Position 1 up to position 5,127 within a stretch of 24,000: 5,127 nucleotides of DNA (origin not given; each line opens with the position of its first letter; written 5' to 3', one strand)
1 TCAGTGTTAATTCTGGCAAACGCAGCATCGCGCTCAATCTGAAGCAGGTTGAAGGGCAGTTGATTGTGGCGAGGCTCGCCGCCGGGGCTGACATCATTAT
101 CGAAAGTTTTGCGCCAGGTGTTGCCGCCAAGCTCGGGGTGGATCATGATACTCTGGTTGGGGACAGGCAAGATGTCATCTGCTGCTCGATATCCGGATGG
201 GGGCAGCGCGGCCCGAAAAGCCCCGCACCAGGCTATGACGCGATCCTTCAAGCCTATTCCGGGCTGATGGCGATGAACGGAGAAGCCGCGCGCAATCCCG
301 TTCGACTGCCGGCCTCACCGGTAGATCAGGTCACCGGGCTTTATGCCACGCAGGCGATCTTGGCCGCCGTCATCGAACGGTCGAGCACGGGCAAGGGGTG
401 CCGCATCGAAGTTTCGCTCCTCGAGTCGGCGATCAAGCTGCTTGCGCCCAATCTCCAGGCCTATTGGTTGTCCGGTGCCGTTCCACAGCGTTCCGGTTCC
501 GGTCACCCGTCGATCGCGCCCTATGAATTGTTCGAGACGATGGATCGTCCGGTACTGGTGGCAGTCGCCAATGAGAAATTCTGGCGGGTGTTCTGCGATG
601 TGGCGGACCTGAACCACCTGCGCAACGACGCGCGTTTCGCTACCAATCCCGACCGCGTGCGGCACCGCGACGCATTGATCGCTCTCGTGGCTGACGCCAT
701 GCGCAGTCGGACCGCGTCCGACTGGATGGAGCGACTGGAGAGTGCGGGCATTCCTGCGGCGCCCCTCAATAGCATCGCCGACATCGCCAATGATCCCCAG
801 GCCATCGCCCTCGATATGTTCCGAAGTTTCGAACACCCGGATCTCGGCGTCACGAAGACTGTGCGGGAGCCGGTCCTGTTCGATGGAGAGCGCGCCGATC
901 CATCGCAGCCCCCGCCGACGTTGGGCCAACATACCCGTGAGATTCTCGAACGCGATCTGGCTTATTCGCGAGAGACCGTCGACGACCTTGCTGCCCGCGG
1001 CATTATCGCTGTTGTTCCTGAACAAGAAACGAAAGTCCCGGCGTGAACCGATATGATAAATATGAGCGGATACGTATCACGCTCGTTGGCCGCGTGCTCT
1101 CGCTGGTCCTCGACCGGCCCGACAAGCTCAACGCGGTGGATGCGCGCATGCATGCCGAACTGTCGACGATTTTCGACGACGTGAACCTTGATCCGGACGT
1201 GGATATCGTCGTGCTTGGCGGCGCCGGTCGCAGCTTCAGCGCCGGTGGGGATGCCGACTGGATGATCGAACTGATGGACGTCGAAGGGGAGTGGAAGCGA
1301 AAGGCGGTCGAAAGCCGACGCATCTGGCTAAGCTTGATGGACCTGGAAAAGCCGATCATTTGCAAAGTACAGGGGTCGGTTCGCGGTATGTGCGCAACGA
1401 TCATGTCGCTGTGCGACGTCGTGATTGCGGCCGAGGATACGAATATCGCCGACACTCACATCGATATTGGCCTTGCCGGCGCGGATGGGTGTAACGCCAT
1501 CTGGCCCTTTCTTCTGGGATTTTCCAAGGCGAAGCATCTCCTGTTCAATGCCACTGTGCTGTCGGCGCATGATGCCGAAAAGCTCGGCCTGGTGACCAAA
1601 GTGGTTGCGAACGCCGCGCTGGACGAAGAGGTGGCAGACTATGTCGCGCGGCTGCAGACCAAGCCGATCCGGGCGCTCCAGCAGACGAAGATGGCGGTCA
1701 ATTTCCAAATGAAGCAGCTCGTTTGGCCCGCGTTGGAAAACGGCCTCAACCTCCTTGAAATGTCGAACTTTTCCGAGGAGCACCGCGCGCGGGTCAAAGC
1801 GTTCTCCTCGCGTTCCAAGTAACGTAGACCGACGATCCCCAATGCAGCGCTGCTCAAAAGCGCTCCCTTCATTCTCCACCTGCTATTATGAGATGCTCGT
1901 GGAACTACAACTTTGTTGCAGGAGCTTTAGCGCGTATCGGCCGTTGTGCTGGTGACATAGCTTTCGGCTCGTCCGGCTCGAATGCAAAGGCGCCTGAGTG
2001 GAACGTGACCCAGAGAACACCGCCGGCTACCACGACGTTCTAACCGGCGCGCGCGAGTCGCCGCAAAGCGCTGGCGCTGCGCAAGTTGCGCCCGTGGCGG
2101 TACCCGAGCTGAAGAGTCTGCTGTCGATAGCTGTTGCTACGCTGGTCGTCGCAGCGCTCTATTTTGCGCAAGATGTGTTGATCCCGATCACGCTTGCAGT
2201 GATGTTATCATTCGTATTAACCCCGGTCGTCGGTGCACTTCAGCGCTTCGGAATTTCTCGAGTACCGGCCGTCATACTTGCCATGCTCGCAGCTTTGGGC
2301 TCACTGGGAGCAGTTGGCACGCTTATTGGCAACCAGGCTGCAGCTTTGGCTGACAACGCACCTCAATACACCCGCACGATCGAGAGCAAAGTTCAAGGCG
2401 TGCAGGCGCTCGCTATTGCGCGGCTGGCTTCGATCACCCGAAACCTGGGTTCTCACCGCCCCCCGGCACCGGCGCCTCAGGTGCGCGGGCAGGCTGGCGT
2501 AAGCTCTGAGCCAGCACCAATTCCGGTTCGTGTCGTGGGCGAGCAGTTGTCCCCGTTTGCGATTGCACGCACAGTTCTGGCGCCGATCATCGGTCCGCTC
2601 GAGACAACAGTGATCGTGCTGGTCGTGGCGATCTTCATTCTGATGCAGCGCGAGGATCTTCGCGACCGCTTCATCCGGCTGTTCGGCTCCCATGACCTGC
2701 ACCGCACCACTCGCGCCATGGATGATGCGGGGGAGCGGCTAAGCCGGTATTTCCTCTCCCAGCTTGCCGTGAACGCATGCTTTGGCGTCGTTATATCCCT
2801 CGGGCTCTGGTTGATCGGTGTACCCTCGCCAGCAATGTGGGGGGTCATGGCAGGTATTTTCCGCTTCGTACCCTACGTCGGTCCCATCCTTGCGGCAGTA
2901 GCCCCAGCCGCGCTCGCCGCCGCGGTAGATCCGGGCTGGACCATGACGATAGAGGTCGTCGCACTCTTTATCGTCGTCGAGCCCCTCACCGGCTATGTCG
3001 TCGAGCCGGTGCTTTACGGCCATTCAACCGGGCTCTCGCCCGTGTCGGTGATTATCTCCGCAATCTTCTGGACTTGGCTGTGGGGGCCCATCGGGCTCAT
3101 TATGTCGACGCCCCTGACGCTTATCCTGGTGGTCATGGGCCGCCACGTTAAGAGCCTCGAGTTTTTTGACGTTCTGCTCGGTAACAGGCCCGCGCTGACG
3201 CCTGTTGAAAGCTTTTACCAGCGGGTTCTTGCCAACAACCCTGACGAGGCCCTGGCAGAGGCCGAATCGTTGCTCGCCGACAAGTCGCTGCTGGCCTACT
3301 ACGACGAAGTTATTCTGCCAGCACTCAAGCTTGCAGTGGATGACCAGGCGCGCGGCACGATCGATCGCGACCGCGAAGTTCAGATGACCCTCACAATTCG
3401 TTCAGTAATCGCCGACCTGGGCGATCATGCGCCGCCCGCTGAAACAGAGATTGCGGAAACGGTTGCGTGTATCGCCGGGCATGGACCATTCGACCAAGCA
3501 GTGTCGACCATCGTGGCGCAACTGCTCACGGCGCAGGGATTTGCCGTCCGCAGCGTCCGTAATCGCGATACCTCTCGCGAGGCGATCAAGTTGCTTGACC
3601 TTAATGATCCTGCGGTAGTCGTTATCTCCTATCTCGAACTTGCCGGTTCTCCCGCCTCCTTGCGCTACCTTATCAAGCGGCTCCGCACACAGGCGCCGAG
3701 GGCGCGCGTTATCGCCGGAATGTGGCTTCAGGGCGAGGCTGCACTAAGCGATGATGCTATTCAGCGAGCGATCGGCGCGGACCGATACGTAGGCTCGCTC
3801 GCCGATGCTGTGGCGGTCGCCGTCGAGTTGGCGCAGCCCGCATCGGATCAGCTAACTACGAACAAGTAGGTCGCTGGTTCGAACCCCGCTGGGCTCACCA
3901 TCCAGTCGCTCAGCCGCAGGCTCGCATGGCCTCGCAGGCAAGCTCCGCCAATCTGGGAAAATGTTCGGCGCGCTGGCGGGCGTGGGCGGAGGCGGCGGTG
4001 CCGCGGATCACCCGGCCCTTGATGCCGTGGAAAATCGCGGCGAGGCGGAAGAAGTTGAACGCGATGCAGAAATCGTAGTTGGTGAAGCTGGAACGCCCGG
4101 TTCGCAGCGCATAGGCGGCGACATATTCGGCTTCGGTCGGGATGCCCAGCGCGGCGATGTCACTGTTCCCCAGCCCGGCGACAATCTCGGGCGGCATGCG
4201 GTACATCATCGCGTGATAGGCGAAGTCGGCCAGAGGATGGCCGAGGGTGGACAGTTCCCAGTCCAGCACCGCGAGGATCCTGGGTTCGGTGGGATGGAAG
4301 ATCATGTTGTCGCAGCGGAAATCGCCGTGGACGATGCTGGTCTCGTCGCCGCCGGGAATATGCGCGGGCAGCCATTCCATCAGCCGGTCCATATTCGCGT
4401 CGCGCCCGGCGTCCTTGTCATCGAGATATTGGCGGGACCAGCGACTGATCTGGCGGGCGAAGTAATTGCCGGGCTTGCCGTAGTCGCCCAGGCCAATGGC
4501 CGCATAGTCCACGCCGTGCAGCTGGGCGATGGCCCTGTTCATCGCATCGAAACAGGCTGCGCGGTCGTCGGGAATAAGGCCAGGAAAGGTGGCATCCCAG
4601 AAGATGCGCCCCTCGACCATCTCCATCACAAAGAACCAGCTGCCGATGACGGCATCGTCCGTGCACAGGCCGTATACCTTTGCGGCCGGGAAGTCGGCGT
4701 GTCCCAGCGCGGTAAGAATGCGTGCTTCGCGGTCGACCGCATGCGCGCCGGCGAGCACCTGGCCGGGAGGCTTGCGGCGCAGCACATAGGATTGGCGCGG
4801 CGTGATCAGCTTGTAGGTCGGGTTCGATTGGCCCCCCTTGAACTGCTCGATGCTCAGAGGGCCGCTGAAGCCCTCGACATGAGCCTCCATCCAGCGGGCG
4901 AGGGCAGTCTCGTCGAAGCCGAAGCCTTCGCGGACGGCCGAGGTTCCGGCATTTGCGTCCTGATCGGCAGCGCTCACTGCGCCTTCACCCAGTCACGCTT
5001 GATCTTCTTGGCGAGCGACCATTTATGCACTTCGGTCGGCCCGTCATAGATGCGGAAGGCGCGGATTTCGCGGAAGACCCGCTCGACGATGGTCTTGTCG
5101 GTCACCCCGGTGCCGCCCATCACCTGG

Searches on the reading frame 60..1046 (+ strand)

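Call 82: search_protein_families(library=pfam, proteins=[window:60-1046:+], max_evalue=0.00001)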
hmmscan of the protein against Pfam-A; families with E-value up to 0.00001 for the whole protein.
window:60-1046:+ (328 aa): 1 family
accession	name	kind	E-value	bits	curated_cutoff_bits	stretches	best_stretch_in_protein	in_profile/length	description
PF02515.22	CoA_transf_3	-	2.6e-87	293.7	23.3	1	2-292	77-366/366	CoA-transferase family III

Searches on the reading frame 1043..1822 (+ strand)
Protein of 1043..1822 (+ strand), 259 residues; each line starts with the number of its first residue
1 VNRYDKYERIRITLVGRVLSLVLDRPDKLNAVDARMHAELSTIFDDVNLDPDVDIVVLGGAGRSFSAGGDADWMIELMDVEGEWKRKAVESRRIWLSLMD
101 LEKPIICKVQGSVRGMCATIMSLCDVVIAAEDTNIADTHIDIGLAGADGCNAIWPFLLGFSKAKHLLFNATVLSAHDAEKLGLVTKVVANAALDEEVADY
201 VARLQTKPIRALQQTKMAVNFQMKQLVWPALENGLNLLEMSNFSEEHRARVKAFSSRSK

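Call 82: search_protein_families(library=pfam, proteins=[window:1043-1822:+], max_evalue=0.00001)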
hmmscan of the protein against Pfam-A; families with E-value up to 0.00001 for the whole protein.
window:1043-1822:+ (259 aa): 2 families
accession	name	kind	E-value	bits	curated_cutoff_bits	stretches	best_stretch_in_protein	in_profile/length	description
PF00378.25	ECH_1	-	3.3e-37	128.6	27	1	18-240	6-226/251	Enoyl-CoA hydratase/isomerase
PF16113.10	ECH_2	-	8.3e-22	78.6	27.2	1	21-208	4-191/335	Enoyl-CoA hydratase/isomerase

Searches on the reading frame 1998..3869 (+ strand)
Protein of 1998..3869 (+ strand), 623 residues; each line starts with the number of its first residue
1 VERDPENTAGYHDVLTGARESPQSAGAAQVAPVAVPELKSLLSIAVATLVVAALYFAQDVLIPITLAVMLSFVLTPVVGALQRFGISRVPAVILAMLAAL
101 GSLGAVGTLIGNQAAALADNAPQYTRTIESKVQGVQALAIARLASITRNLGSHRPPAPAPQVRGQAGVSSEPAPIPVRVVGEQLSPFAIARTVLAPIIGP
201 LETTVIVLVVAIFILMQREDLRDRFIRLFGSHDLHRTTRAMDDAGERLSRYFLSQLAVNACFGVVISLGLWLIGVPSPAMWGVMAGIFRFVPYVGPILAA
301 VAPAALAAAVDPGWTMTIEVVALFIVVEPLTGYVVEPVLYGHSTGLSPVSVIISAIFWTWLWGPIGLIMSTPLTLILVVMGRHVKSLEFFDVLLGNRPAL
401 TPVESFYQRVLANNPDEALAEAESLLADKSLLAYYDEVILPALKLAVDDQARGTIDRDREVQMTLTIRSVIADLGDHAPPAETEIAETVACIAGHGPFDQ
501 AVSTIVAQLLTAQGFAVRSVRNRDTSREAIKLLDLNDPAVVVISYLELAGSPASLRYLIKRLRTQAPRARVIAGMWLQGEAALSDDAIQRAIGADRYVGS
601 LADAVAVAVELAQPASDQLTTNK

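Call 82: search_protein_families(library=pfam, proteins=[window:1998-3869:+], max_evalue=0.00001)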
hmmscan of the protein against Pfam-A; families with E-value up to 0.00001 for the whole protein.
window:1998-3869:+ (623 aa): 1 family
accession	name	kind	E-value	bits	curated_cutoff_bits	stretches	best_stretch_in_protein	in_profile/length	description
PF01594.21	AI-2E_transport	-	1.7e-49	169.3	34.3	2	190-380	133-322/327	AI-2E family transporter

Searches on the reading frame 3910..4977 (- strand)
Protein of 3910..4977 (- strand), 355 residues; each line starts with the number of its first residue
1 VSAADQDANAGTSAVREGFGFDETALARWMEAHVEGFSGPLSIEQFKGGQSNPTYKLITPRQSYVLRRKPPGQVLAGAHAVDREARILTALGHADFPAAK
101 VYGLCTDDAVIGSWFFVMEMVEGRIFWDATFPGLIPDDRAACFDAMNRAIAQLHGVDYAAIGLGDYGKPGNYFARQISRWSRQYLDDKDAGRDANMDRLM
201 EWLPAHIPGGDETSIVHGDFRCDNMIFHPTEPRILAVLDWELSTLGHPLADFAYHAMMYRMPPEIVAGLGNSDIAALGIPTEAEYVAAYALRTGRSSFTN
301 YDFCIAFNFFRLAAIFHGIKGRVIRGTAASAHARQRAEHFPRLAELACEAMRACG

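Call 82: search_protein_families(library=pfam, proteins=[window:3910-4977:-], max_evalue=0.00001)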
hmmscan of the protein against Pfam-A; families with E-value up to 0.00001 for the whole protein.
window:3910-4977:- (355 aa): 1 family
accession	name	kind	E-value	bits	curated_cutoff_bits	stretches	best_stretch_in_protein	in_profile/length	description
PF01636.29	APH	-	1.8e-51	175.7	23.2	1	43-263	2-217/239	Phosphotransferase enzyme family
